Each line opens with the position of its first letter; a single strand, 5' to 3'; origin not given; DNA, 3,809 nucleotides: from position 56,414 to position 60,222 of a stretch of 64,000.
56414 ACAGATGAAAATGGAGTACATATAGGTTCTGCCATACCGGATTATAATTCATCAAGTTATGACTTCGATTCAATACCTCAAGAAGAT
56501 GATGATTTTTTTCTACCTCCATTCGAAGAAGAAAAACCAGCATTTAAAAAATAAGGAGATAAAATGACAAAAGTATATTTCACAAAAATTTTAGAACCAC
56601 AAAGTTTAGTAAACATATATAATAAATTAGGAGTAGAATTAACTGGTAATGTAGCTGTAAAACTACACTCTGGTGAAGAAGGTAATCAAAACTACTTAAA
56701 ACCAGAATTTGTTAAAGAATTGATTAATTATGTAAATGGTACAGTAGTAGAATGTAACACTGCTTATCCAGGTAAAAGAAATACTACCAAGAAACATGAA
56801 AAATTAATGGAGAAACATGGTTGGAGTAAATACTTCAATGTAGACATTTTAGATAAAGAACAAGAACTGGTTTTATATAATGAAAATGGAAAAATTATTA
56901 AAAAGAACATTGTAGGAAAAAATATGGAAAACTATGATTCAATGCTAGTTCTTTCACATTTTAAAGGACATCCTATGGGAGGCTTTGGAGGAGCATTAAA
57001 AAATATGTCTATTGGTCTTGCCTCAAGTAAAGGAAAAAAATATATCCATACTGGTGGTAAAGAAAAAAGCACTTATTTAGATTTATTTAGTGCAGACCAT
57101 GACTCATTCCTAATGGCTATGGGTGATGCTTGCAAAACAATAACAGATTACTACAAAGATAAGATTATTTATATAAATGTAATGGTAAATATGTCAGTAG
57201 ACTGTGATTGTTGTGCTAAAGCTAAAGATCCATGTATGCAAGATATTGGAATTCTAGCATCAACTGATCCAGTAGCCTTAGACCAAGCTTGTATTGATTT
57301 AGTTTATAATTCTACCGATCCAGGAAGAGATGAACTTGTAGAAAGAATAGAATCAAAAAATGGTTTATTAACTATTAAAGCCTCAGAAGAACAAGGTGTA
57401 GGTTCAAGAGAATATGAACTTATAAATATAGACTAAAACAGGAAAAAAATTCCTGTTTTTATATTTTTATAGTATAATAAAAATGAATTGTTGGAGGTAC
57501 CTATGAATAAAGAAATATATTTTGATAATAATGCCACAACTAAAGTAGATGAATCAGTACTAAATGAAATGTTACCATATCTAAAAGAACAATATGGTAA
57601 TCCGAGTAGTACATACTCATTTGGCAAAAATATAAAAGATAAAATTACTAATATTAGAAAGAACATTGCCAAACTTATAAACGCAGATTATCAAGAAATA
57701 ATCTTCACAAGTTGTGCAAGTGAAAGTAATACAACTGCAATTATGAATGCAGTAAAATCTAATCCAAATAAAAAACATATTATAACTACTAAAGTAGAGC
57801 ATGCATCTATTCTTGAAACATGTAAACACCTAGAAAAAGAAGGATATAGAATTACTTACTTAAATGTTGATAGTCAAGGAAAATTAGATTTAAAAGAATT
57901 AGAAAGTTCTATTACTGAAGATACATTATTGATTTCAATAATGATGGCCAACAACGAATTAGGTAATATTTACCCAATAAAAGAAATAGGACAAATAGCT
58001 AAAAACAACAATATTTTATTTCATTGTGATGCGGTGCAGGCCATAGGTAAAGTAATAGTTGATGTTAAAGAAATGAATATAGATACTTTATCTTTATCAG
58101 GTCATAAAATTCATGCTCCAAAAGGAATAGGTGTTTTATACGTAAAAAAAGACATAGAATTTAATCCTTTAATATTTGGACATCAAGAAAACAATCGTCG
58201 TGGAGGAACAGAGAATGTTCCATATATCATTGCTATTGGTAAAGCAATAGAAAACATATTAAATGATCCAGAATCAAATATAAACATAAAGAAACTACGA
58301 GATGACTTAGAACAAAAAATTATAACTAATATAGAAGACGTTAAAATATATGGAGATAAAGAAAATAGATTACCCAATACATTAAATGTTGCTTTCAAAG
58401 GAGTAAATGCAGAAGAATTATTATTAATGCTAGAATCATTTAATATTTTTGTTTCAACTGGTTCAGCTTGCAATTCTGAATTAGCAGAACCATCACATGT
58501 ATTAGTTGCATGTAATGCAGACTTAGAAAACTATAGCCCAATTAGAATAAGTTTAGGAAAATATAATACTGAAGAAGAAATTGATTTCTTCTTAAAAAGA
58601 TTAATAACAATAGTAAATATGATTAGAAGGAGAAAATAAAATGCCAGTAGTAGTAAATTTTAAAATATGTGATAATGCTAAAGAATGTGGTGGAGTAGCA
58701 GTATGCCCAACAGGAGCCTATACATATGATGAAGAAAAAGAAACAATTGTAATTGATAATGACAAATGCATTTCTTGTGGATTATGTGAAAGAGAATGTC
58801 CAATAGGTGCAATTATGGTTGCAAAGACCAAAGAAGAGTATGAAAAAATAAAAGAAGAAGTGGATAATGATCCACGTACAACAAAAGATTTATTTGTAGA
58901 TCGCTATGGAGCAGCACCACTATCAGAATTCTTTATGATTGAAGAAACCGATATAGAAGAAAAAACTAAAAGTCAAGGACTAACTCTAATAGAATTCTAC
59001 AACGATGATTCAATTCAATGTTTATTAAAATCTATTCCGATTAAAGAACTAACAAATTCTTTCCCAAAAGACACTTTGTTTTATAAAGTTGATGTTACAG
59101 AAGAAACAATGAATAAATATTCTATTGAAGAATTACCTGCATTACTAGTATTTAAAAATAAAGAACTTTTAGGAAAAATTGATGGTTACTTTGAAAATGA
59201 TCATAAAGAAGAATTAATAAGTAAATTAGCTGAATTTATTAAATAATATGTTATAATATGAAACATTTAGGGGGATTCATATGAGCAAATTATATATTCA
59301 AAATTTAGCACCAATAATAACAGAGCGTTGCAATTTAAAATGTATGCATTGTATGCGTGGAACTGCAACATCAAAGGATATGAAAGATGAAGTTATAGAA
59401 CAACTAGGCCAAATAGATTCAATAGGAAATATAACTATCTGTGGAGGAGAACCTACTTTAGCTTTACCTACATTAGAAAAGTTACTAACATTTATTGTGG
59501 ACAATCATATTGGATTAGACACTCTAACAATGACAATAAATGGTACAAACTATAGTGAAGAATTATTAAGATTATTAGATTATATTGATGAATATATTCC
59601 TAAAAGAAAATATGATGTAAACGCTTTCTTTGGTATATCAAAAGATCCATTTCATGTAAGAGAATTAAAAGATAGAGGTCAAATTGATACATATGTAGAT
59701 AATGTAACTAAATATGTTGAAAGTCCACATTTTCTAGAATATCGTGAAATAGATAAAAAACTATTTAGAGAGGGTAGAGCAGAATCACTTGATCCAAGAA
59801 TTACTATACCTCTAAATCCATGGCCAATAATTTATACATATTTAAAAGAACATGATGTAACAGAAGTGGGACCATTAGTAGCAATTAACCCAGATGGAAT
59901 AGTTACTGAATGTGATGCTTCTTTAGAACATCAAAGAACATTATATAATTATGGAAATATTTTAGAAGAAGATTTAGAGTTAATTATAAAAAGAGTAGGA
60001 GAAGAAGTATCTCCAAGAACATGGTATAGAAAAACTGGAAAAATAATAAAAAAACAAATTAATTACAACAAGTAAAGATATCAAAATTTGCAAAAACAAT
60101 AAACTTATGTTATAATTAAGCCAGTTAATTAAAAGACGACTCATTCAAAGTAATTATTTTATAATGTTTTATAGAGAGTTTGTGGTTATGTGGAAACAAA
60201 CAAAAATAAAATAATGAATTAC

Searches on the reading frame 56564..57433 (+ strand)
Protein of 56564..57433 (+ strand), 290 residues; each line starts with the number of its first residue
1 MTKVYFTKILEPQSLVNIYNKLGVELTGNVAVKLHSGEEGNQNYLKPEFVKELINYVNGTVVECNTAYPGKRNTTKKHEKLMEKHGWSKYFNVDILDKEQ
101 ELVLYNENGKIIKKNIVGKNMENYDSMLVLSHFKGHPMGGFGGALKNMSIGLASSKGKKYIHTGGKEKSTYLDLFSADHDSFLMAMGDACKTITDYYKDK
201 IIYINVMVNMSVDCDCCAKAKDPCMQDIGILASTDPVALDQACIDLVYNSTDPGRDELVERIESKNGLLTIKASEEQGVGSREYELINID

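Call 17: search_protein_families(library=pfam, proteins=[window:56564-57433:+], max_evalue=0.001)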
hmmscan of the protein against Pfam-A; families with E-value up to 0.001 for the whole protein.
window:56564-57433:+ (290 aa): 1 family
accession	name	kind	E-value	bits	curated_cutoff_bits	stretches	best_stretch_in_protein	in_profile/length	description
PF04015.17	DUF362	-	9.5e-49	166.6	24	1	30-245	1-200/200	Domain of unknown function (DUF362)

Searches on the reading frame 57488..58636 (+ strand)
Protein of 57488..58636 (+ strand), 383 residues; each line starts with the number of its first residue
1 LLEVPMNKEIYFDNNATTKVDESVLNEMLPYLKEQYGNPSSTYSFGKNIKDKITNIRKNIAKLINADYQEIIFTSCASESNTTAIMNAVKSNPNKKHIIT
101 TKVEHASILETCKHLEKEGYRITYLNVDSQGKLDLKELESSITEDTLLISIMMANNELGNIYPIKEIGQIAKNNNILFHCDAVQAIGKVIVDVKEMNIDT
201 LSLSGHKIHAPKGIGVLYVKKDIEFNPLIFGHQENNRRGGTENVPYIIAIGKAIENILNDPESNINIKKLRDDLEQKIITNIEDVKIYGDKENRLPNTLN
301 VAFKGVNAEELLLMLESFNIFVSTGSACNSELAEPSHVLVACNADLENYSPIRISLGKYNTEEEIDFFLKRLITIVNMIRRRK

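Call 17: search_protein_families(library=pfam, proteins=[window:57488-58636:+], max_evalue=0.001)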
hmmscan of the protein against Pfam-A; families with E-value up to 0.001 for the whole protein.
window:57488-58636:+ (383 aa): 4 families
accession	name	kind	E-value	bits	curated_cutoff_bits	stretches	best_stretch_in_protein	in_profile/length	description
PF00266.25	Aminotran_5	-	6.4e-91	305.5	21.5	1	10-367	1-370/371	Aminotransferase class-V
PF01212.27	Beta_elim_lyase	-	5.8e-10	39.4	27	1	66-230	45-215/288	Beta-eliminating lyase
PF01041.23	DegT_DnrJ_EryC1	-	1e-06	28.7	19.8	1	72-189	43-153/360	DegT/DnrJ/EryC1/StrS aminotransferase family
PF01053.26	Cys_Met_Meta_PP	-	0.00042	19.4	27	1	41-189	42-180/381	Cys/Met metabolism PLP-dependent enzyme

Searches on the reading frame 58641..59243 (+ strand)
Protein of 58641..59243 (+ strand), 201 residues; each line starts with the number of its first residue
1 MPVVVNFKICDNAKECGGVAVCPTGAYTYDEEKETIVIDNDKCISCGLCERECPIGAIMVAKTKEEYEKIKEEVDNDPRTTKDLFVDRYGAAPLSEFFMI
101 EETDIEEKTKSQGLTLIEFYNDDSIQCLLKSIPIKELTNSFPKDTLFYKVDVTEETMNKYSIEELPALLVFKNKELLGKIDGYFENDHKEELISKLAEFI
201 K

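Call 17: search_protein_families(library=pfam, proteins=[window:58641-59243:+], max_evalue=0.001)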
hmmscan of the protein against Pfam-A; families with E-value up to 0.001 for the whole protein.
window:58641-59243:+ (201 aa): 9 families
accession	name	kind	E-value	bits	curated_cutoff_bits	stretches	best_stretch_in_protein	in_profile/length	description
PF13237.11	Fer4_10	-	3.1e-10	40.3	25.5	2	3-54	2-53/53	4Fe-4S dicluster domain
PF00037.32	Fer4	-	9.3e-10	38.4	21.1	1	36-58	1-23/24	4Fe-4S binding domain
PF12838.12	Fer4_7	-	2e-08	35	27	1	10-57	2-52/52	4Fe-4S dicluster domain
PF00085.26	Thioredoxin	-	7.1e-08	32.8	23.5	1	108-195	13-100/103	Thioredoxin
PF12837.12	Fer4_6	-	4.2e-07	30.1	25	1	36-58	2-24/24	4Fe-4S binding domain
PF13187.11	Fer4_9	-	6.4e-06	26.5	27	1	14-58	6-52/52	4Fe-4S dicluster domain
PF12797.12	Fer4_2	-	5.3e-05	23.4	24.5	1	36-54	3-21/22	4Fe-4S binding domain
PF13484.11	Fer4_16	-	9.8e-05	23.5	30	1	42-76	1-36/66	4Fe-4S double cluster binding domain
PF13183.11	Fer4_8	-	0.00019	22.4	27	1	41-73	3-35/68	4Fe-4S dicluster domain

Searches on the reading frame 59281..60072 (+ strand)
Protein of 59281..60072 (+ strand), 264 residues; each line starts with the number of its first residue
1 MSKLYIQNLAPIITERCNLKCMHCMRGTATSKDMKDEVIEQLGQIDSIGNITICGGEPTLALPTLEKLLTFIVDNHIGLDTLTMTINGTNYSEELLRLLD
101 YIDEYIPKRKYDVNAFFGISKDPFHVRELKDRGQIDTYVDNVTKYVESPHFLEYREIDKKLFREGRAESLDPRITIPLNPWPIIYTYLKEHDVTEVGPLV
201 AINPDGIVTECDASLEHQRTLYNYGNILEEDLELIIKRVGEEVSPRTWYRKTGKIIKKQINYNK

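Call 17: search_protein_families(library=pfam, proteins=[window:59281-60072:+], max_evalue=0.001)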
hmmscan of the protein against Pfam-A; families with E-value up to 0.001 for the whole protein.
window:59281-60072:+ (264 aa): 2 families
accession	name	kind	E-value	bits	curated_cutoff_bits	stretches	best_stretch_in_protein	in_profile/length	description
PF04055.27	Radical_SAM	-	9.1e-10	39.4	29.5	1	12-100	2-98/166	Radical SAM superfamily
PF13353.11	Fer4_12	-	6.8e-05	23.6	22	1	16-103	14-110/137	4Fe-4S single cluster domain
